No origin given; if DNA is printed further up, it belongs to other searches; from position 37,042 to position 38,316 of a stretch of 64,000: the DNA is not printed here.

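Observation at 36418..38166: Lower-GC two-gene module (cytoplasmic trypsin-like S1 protease + single-pass membrane protein) packed between uvrA and trmFO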

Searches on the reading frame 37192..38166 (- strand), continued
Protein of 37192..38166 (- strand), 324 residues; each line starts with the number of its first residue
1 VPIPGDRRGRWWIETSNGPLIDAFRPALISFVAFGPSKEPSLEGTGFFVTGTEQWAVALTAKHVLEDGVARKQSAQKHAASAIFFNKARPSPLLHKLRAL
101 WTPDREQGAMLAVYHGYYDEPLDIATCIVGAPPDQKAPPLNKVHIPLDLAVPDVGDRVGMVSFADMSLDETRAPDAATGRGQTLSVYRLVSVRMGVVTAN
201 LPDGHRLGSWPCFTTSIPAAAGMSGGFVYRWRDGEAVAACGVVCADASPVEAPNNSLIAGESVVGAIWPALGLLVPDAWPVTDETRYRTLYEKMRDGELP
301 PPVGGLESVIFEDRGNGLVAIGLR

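Call 40: fold_search(model_id=the predicted structure, library=pdb)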
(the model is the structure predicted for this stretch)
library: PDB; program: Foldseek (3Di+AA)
matches with E <= 10: 643; with E <= 0.001: 214
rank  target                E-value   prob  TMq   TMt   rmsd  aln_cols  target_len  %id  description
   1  4zks_U                2.9e-09  1.00  0.47  0.60   7.6       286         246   12  The crystal structure of upain-1-W3A in complex with inactive uPA (uPA-S195A) at pH7.4 (released 2016-05-18)
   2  3mwi                  4.0e-09  1.00  0.48  0.61   7.5       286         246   12  The complex crystal Structure of Urokianse and 5-nitro-1H-indole-2-amidine (released 2011-06-01)
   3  3mhw                  4.7e-09  1.00  0.47  0.60   7.6       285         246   13  The complex crystal Structure of Urokianse and 2-Aminobenzothiazole (released 2010-04-21)
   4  4zkn_U                5.0e-09  1.00  0.48  0.61   7.4       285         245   12  The crystal structure of upain-1-W3A in complex with uPA at pH5.5 (released 2016-05-18)
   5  4x1n_U                6.5e-09  1.00  0.46  0.58   8.3       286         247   13  The crystal structure of mupain-1-16 in complex with murinised human uPA at pH7.4 (released 2015-03-25)
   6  2o8w                  7.3e-09  1.00  0.46  0.60   7.7       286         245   12  Crystal Structure and Binding Epitopes of Urokinase-type Plasminogen Activator (C122A/N145Q/S195A) in complex with Inhib (released 2007-12-25)
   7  4x1s_U                7.7e-09  1.00  0.45  0.58   7.9       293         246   12  The crystal structure of mupain-1-16-D9A in complex with murinised human uPA at pH7.4 (released 2015-10-28)
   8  3m61_U                1.1e-08  1.00  0.48  0.61   7.4       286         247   12  Crystal structure of complex of urokinase and a upain-1 variant(W3A) in pH4.6 condition (released 2010-04-07)
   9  3ox7_U                1.6e-08  1.00  0.48  0.62   7.4       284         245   12  The crystal structure of uPA complex with peptide inhibitor MH027 at pH4.6 (released 2011-08-10)
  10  3qn7_A                1.6e-08  1.00  0.44  0.56   8.0       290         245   12  Potent and selective bicyclic peptide inhibitor (UK18) of human urokinase-type plasminogen activator(uPA) (released 2012-02-15)
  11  3pb1_E                1.8e-08  1.00  0.45  0.57   8.3       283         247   11  Crystal Structure of a Michaelis Complex between Plasminogen Activator Inhibitor-1 and Urokinase-type Plasminogen Acti (released 2010-12-29)
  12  6ew9_A                2.8e-08  1.00  0.44  0.47   7.2       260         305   16  CRYSTAL STRUCTURE OF DEGS STRESS SENSOR PROTEASE IN COMPLEX WITH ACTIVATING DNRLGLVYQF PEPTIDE (released 2018-04-25)
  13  1owd                  3.0e-08  1.00  0.46  0.59   7.6       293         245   12  Substituted 2-Naphthamidine inhibitors of urokinase (released 2003-09-30)
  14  3ig6_B                3.0e-08  1.00  0.44  0.56   8.4       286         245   12  Low molecular weigth human Urokinase type Plasminogen activator 2-[6-(3'-Aminomethyl-biphenyl-3-yloxy)-4-(3-dimethylam (released 2009-10-13)
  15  1f5l                  3.2e-08  1.00  0.48  0.61   7.4       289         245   11  UROKINASE PLASMINOGEN ACTIVATOR B-CHAIN-AMILORIDE COMPLEX (released 2001-06-15)
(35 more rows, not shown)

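Call 56: search_protein_families(library=pfam, max_evalue=0.01, proteins=[L004:9108-9872:+, L004:6917-7681:+, L004:9962-10627:+, L011:5531-5962:+])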
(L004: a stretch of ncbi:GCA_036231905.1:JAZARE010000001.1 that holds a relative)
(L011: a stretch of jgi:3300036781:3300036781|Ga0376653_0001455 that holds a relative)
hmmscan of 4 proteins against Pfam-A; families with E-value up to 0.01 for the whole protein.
L004:9108-9872:+ (254 aa): 0 families

L004:6917-7681:+ (254 aa): 0 families

L004:9962-10627:+ (221 aa): 1 family
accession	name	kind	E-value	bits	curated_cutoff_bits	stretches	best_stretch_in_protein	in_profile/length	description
PF20247.3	DUF6602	-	7.3e-17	61.6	27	1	30-123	12-104/104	Domain of unknown function (DUF6602)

L011:5531-5962:+ (143 aa): 0 families

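Call 58: search_protein_families(library=padloc, max_evalue=0.001, proteins=[L009:780-5681:+, L011:7041-9434:-, L007:2761-3813:+, L007:3813-4451:+, L004:9962-10627:+, L004:9108-9872:+, L011:10261-11754:+, L122:85-1086:+, L105:3920-4534:+, L131:3097-3852:+])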
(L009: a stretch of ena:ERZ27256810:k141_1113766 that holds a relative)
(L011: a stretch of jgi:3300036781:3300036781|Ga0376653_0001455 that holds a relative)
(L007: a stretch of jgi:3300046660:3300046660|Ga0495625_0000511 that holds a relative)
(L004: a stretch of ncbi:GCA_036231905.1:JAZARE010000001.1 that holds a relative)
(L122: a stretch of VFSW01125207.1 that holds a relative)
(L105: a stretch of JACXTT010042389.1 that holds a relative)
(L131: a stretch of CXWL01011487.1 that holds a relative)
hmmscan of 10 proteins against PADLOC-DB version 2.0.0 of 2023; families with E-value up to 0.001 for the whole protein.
L009:780-5681:+ (1633 aa): 1 family
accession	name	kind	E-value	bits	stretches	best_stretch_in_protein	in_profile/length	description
PDLC00269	PtuA1|PtuA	-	0.00055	17.3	1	311-350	35-73/446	AAA ATPase domain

L011:7041-9434:- (797 aa): 7 families
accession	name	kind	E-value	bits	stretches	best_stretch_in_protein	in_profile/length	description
PDLC02361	PifA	-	2.2e-65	219.6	1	95-531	22-440/720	PifA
PDLC02209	QatA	-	4.2e-10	36.9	1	84-343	5-284/646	-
PDLC04959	PDC-S20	-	5.6e-09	34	1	79-343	8-261/464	-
PDLC04958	PDC-S20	-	8.2e-09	33.3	1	89-154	3-66/458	-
PDLC02210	QatA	-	1.4e-07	28.5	1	116-345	35-282/593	-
PDLC04957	PDC-S20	-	8.7e-07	26.7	1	88-156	4-77/446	-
PDLC04956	PDC-S20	-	0.00026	18.5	0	94-149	16-69/450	-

L007:2761-3813:+ (350 aa): 3 families
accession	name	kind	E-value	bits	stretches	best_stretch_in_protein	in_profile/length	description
PDLC03877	NsnA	-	2.5e-33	113.9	1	2-229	45-268/385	-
PDLC04027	PD-T4-2_A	-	5.3e-15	53.3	1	8-272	38-310/363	-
PDLC03418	REase_II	-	7.8e-11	39.7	1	22-161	32-161/372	Type II restriction enzyme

L007:3813-4451:+ (212 aa): 0 families

L004:9962-10627:+ (221 aa): 3 families
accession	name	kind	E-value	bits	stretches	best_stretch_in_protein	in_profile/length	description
PDLC01495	PD_DExK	-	3e-17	60.5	1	29-121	28-121/123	"CAS-I,CAS-II,CAS-III,CAS-IV,CAS-V,CAS-VI; associated"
PDLC01051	NucC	-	7.9e-15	53.2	1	13-175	27-183/243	NucC nuclease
PDLC00745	Effector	-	6.9e-14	50.1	1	29-182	33-193/244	Endonuclease (NucC)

L004:9108-9872:+ (254 aa): 0 families

L011:10261-11754:+ (497 aa): 2 families
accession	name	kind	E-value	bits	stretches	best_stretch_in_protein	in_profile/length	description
PDLC02402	Aga_SIR2-PNTD1-PNTD2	-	2.3e-17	60.4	1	139-396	276-539/876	Class I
PDLC02418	Aga_SIR2-Kinase-PNTD1-PNTD2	-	1.4e-09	34.7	1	312-393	325-414/756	Class I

L122:85-1086:+ (333 aa): 8 families
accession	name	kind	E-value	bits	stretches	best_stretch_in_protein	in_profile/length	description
PDLC05023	PDC-S46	-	9.1e-142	472.2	1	6-331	389-717/719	-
PDLC04898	PDC-S06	-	1.9e-09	34.5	1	26-117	528-626/752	-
PDLC04889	PDC-S06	-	2.3e-09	34.3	1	28-186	415-573/693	-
PDLC04894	PDC-S06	-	7e-09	32.8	1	29-107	502-579/740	-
PDLC04897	PDC-S06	-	1.1e-07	28.8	1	28-107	504-587/727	-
PDLC04164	AriA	-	0.00023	18.8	1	27-104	168-238/253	-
PDLC04896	PDC-S06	-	0.00024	17.8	1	29-108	497-575/732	-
PDLC04890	PDC-S06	-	0.00083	16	0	29-105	495-580/732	-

L105:3920-4534:+ (204 aa): 0 families

L131:3097-3852:+ (251 aa): 0 families

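Call 63: search_solved_structures(query=A1, max_evalue=0.01)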
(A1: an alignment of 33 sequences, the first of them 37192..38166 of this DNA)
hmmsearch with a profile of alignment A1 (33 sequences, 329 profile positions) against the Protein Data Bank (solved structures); distinct sequences matched with E-value up to 0.01: 0.

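Call 64: search_protein_families(library=phrogs, proteins=[window:37192-38166:-], max_evalue=0.1)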
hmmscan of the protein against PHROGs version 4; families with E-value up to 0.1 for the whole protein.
window:37192-38166:- (324 aa): 0 families

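Call 67: search_dna_similar(query=window:37192-38166:-, collection=plasmids, mode=protein, max_evalue=0.00001, max_rows=20)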
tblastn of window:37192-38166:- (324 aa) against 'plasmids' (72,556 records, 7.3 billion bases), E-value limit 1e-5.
No match.

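Call 69: search_dna_similar(query=window:37192-38166:-, collection=phages, mode=protein, max_evalue=0.00001, max_rows=10)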
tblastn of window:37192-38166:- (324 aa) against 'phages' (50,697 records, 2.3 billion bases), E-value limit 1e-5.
No match.

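Call 70: list_cluster_members(proteins=[P0001, P0098, P0107, P0110, P0099])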
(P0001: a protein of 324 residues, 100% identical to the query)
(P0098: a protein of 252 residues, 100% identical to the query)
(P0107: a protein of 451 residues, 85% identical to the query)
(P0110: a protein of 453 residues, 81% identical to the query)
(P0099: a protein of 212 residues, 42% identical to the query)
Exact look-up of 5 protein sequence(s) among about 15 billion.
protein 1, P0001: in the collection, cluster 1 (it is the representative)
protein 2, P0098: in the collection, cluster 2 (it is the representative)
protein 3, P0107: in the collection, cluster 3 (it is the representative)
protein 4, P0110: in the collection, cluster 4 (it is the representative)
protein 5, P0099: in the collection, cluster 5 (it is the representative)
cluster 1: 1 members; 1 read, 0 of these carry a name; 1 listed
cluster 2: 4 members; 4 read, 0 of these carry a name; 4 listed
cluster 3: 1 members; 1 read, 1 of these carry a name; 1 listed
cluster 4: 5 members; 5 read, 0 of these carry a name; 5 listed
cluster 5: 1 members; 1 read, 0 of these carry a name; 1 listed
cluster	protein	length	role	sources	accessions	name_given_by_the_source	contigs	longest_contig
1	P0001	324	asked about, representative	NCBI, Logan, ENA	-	-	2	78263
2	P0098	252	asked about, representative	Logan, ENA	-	-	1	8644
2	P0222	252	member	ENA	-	-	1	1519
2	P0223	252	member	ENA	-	-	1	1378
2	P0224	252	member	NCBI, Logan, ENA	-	-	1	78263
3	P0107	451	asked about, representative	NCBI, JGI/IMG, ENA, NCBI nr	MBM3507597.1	MAG: methylenetetrahydrofolate--tRNA-(uracil(54)-C(5))-methyltransferase ... | methylenetetrahydrofolate--tRNA-(uracil(54)-C(5))-methyltransferase (FADH(2)-oxidizing) ...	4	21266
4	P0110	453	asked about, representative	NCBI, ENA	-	-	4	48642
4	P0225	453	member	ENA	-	-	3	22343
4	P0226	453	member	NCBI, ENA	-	-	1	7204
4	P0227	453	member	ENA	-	-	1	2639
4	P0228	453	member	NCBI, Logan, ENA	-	-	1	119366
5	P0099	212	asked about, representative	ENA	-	-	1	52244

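Call 77: search_protein_families(library=pfam, max_evalue=0.001, proteins=[L121:1854-2966:-, L123:546-3110:+, L123:5049-5867:-, L125:4500-5234:-, L125:5267-5794:-, L137:173-859:+, L137:1852-2709:-, L138:1204-2049:-, L141:1531-2220:-, L096:7413-8096:+])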
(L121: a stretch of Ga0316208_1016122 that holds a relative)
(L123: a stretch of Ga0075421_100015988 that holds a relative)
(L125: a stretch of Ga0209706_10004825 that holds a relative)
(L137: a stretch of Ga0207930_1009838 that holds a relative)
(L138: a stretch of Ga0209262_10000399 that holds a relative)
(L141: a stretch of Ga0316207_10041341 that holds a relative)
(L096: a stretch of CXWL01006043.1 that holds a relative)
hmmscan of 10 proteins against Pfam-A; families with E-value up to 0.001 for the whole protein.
L121:1854-2966:- (370 aa): 1 family
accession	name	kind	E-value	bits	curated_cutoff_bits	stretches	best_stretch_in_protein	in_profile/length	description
PF03702.20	AnmK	-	1.7e-137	458.8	24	1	5-370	2-366/367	Anhydro-N-acetylmuramic acid kinase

L123:546-3110:+ (854 aa): 2 families
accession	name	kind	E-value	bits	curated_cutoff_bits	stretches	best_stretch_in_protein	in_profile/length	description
PF13517.12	FG-GAP_3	-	1.8e-71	237.1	26.9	10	64-123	1-60/61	FG-GAP-like repeat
PF01839.29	FG-GAP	-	1.2e-33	114.8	22.1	2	307-335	4-27/37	FG-GAP repeat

L123:5049-5867:- (272 aa): 0 families

L125:4500-5234:- (244 aa): 1 family
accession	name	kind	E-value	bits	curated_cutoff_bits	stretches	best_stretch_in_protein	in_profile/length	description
PF04367.18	DUF502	-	1.6e-19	70.2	23.8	1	76-177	2-104/107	Protein of unknown function (DUF502)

L125:5267-5794:- (175 aa): 1 family
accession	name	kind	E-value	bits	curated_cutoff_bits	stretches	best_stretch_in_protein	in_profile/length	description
PF01161.25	PBP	-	1.2e-44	152.3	24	1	37-173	1-135/135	Phosphatidylethanolamine-binding protein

L137:173-859:+ (228 aa): 2 families
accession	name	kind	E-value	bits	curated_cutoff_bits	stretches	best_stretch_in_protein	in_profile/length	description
PF00872.24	Transposase_mut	-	5e-39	134.7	21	1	2-191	184-371/379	Transposase, Mutator family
PF10551.15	MULE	-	2.2e-05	25.3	27.6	1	2-77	18-97/99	MULE transposase domain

L137:1852-2709:- (285 aa): 1 family
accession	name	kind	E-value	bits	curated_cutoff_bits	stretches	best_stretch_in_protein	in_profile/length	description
PF04966.18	OprB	-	7.7e-59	200.4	22.9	1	3-284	115-371/372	Carbohydrate-selective porin, OprB family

L138:1204-2049:- (281 aa): 0 families

L141:1531-2220:- (229 aa): 1 family
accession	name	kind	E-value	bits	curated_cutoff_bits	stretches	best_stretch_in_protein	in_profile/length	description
PF01264.26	Chorismate_synt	-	2.6e-68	230.6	27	1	1-222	123-327/327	Chorismate synthase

L096:7413-8096:+ (227 aa): 1 family
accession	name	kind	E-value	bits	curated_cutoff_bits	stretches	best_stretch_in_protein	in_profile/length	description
PF00583.31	Acetyltransf_1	-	4.1e-07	30.7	20.7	1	46-133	13-96/116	Acetyltransferase (GNAT) family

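Call 81: search_protein_families(library=padloc, alignment_id=A1, max_evalue=0.01)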
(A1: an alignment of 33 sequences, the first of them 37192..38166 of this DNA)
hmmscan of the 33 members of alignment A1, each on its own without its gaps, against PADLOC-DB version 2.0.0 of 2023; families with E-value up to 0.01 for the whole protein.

A. member 1, window:37192-38166:- (324 aa): 1 family
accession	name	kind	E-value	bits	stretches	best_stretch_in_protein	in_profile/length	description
PDLC03855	LmuA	-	0.0078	13.6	0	43-68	16-42/425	-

B. families by the number of members that match (of 33 scanned): 3 families
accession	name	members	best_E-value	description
PDLC03855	LmuA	11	2.8e-05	-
PDLC05022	PDC-S45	7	0.00044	-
PDLC02959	RT-Protease_XI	1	0.0038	single gene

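Call 82: search_protein_families(library=pfam, alignment_id=A1, max_evalue=0.01)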
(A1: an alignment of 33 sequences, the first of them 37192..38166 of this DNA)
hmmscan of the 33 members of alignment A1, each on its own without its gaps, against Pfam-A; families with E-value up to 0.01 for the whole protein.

A. member 1, window:37192-38166:- (324 aa): 1 family
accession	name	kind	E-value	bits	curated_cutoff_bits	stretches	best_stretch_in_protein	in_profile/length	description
PF13365.12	Trypsin_2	-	3.3e-06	28.3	27.6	1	44-238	1-143/144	Trypsin-like peptidase domain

B. families by the number of members that match (of 33 scanned): 1 family
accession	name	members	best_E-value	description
PF13365.12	Trypsin_2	33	5.9e-10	Trypsin-like peptidase domain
